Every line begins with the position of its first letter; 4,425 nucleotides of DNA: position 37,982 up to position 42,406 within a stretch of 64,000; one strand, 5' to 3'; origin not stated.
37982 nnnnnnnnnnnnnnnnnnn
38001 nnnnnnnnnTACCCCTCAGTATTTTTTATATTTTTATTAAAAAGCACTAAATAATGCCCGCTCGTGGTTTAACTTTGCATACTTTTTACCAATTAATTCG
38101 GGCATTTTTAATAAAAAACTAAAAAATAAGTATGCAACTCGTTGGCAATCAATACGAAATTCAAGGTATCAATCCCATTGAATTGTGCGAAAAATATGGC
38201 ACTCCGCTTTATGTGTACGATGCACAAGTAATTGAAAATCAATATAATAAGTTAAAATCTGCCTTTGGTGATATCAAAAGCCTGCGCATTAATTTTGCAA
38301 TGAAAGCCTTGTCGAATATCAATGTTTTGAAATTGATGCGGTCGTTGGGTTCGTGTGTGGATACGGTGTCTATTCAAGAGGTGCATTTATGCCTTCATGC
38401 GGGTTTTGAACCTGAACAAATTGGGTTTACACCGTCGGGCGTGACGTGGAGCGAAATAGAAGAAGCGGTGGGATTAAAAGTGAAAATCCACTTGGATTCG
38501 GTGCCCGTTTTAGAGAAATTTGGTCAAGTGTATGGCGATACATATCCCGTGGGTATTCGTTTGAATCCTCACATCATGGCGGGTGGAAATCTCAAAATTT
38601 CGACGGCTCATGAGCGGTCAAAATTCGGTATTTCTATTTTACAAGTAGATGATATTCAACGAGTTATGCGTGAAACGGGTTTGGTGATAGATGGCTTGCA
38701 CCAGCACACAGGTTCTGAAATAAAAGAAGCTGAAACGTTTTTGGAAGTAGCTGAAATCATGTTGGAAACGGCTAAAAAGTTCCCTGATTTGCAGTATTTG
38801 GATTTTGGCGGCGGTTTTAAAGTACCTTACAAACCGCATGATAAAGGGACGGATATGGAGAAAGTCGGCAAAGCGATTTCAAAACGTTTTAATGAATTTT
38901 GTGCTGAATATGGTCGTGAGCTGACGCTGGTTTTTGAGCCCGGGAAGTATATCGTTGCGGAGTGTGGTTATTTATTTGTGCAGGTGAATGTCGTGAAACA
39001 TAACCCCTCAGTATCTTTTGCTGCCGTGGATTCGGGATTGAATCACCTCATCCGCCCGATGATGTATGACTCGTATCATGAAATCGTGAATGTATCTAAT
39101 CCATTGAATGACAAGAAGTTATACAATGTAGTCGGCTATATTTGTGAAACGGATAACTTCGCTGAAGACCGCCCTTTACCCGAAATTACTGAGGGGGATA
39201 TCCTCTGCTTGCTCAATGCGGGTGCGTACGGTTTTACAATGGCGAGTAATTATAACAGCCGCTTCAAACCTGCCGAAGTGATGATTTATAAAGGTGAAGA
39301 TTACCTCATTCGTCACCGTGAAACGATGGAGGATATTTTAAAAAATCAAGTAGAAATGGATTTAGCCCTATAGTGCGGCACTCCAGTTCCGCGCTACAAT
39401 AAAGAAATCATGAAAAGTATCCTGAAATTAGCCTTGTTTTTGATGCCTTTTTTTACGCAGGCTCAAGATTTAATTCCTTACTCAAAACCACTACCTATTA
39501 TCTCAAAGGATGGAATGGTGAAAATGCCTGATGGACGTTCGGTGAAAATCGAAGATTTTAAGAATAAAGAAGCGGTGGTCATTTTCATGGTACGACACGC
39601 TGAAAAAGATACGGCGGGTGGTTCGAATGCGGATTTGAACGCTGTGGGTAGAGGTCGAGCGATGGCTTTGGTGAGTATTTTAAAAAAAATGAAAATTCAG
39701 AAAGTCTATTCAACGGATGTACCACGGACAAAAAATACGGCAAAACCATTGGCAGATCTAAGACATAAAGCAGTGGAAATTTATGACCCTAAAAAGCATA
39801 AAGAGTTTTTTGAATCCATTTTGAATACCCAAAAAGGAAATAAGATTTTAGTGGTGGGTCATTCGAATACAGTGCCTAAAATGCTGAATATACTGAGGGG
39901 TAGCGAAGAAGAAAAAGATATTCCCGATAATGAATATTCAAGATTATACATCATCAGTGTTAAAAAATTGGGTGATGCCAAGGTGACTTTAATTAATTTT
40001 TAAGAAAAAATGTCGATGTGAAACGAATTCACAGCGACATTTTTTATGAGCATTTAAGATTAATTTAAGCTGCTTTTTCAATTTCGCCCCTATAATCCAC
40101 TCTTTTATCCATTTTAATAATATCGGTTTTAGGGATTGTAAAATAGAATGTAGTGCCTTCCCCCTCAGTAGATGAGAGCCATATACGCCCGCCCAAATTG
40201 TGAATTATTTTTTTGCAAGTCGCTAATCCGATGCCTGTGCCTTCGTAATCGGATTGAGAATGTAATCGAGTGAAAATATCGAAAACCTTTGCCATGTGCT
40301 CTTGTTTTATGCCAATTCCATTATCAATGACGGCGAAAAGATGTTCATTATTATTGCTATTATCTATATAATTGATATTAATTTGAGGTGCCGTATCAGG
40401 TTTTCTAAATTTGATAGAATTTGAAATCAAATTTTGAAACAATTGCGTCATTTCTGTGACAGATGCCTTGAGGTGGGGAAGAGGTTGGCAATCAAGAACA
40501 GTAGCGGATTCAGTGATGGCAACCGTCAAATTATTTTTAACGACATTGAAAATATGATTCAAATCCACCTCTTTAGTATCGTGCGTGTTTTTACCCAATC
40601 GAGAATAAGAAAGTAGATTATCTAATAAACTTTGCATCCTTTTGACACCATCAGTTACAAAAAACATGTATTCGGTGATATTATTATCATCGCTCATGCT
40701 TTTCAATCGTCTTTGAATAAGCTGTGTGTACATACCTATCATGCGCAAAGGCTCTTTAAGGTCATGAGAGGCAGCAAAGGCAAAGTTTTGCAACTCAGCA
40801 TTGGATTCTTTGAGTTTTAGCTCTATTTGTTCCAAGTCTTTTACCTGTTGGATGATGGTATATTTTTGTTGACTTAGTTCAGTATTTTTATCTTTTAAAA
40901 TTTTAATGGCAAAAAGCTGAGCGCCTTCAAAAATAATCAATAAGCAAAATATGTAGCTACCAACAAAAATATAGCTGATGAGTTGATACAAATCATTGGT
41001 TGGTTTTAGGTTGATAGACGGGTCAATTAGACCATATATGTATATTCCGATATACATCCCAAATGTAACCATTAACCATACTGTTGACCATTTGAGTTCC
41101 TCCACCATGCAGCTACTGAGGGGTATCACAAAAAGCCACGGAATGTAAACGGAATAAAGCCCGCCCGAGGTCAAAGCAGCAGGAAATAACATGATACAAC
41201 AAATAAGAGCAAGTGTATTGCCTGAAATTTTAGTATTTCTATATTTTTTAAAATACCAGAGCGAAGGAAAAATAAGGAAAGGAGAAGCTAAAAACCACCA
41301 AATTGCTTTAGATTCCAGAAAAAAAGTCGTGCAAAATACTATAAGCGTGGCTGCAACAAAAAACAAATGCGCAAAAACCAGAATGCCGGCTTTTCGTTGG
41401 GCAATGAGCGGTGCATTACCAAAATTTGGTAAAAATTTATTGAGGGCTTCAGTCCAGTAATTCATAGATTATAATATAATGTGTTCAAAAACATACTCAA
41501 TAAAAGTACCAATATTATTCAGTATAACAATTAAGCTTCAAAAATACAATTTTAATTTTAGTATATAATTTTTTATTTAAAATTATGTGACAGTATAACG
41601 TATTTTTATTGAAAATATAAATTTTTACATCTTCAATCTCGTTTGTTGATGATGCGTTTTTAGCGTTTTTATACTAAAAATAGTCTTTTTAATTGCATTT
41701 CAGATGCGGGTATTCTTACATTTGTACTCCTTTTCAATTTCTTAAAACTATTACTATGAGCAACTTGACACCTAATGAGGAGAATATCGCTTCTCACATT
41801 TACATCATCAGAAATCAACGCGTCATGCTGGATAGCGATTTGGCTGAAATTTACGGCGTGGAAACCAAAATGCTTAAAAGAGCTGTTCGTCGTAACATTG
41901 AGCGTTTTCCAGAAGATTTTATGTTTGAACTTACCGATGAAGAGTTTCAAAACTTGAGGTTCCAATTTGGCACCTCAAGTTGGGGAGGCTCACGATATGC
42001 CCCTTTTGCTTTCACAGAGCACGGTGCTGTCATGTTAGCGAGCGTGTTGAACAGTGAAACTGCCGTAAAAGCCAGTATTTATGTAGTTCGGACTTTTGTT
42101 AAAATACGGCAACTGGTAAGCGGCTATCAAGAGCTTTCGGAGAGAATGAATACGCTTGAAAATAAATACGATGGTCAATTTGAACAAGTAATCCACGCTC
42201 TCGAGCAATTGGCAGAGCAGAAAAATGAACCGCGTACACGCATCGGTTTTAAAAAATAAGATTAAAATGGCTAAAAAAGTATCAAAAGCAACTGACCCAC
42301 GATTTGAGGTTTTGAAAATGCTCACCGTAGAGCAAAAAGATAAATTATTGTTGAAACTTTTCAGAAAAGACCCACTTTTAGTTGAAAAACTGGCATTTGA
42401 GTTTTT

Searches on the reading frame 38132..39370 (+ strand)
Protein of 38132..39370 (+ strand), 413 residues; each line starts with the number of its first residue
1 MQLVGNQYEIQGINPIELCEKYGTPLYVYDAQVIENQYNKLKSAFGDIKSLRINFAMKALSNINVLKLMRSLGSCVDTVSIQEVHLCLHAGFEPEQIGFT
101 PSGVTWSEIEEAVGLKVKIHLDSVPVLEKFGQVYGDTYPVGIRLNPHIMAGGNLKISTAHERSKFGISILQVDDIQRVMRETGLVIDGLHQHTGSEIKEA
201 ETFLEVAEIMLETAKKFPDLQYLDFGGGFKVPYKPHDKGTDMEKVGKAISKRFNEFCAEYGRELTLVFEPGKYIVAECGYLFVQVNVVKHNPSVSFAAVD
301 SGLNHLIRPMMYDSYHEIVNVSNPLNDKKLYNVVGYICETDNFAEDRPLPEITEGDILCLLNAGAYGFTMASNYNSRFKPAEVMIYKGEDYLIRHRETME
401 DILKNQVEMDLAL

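Call 18: search_protein_families(library=pfam, proteins=[window:38132-39370:+], max_evalue=0.00001)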
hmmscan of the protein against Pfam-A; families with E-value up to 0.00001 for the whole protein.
window:38132-39370:+ (413 aa): 2 families
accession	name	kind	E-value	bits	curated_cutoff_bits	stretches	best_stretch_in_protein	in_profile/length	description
PF02784.22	Orn_Arg_deC_N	-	8.4e-43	146.9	23.4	1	34-276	4-247/247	Pyridoxal-dependent decarboxylase, pyridoxal binding domain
PF00278.28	Orn_DAP_Arg_deC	-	6.3e-21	74.9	23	1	27-364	2-95/95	Pyridoxal-dependent decarboxylase, C-terminal sheet domain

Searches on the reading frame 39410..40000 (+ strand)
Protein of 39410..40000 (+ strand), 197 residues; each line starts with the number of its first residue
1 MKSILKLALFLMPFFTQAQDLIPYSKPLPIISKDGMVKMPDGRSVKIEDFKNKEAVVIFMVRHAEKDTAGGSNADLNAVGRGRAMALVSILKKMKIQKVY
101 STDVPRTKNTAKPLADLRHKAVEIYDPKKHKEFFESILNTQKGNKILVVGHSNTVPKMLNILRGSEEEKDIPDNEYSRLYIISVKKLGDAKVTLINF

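Call 18: search_protein_families(library=pfam, proteins=[window:39410-40000:+], max_evalue=0.00001)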
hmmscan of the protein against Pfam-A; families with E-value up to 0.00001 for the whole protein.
window:39410-40000:+ (197 aa): 1 family
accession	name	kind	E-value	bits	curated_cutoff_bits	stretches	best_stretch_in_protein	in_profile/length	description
PF00300.27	His_Phos_1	-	3.1e-12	47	21.7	1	58-124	1-73/194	Histidine phosphatase superfamily (branch 1)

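Call 72: search_protein_families(library=padloc, proteins=[window:39410-40000:+], max_evalue=0.01)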
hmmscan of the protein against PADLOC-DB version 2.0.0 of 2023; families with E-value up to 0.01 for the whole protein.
window:39410-40000:+ (197 aa): 0 families

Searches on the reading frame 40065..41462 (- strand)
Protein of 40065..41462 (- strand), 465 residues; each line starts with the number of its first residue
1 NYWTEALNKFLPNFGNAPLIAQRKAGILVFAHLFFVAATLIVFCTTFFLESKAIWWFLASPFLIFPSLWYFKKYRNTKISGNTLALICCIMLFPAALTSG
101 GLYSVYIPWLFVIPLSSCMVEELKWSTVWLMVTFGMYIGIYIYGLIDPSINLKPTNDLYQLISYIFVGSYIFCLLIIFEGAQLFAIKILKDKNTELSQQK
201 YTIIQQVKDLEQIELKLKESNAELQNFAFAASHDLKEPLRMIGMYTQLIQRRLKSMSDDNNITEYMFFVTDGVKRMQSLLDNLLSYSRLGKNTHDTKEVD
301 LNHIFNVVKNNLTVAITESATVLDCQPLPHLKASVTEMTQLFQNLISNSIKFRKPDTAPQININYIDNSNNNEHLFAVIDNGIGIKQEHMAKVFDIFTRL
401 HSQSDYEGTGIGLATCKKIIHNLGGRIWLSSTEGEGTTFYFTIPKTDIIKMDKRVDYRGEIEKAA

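Call 18: search_protein_families(library=pfam, proteins=[window:40065-41462:-], max_evalue=0.00001)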
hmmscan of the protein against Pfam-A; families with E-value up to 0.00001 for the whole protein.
window:40065-41462:- (465 aa): 2 families
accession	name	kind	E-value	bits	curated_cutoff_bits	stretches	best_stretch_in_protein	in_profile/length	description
PF02518.31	HATPase_c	-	5.5e-26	91.6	26.4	1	337-446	5-110/111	Histidine kinase-, DNA gyrase B-, and HSP90-like ATPase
PF00512.31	HisKA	-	1.4e-08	35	26.9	1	225-290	3-64/66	His Kinase A (phospho-acceptor) domain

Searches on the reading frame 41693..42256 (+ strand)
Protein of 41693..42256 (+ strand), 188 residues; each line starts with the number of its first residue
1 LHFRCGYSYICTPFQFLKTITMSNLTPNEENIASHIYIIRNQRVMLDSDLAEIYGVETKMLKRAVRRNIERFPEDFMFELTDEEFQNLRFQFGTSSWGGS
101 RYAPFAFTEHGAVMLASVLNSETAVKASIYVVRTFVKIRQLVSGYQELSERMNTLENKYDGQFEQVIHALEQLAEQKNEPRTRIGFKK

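Call 18: search_protein_families(library=pfam, proteins=[window:41693-42256:+], max_evalue=0.00001)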
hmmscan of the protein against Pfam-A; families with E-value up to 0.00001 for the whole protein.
window:41693-42256:+ (188 aa): 1 family
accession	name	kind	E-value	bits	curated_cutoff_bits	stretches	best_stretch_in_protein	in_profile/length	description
PF10543.14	ORF6N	-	3.3e-37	127.1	27.8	1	35-118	2-86/86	ORF6N domain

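Call 72: search_protein_families(library=padloc, proteins=[window:41693-42256:+], max_evalue=0.01)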
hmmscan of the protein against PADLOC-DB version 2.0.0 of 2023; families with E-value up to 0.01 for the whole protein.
window:41693-42256:+ (188 aa): 3 families
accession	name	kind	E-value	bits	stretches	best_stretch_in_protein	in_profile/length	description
PDLC04856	PDC-S05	-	1.1e-57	192.6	1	27-187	7-176/177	-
PDLC04869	PDC-S05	-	7.6e-56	187.5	1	26-177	11-171/306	-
PDLC04849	PDC-S05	-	4.1e-41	138.7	1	28-170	6-150/183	-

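Call 73: search_protein_families(library=phrogs, proteins=[window:41693-42256:+], max_evalue=0.01)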
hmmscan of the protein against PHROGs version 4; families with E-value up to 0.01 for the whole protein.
window:41693-42256:+ (188 aa): 9 families
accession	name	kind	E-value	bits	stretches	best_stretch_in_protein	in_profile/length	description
phrog_4792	-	transcription regulation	1.4e-27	98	1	24-142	5-126/268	anti-repressor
phrog_373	-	transcription regulation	7.2e-12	46.3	1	18-170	72-211/373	anti-repressor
phrog_1726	-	transcription regulation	1.2e-08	36.1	1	31-153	5-123/264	anti-repressor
phrog_7755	-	transcription regulation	1.2e-07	32.4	1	37-179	127-264/282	anti-repressor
phrog_1760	-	transcription regulation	2.8e-07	31.4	1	38-124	14-104/232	anti-repressor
phrog_63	-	transcription regulation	9.4e-07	29.5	1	21-177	101-259/431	anti-repressor Ant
phrog_2379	-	transcription regulation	3.1e-05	24.8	1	42-126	17-106/187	anti-repressor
phrog_2657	-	transcription regulation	0.0004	20.8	1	37-143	16-115/243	transcriptional regulator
phrog_8244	-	unknown function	0.0044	17.2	1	38-124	13-105/383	-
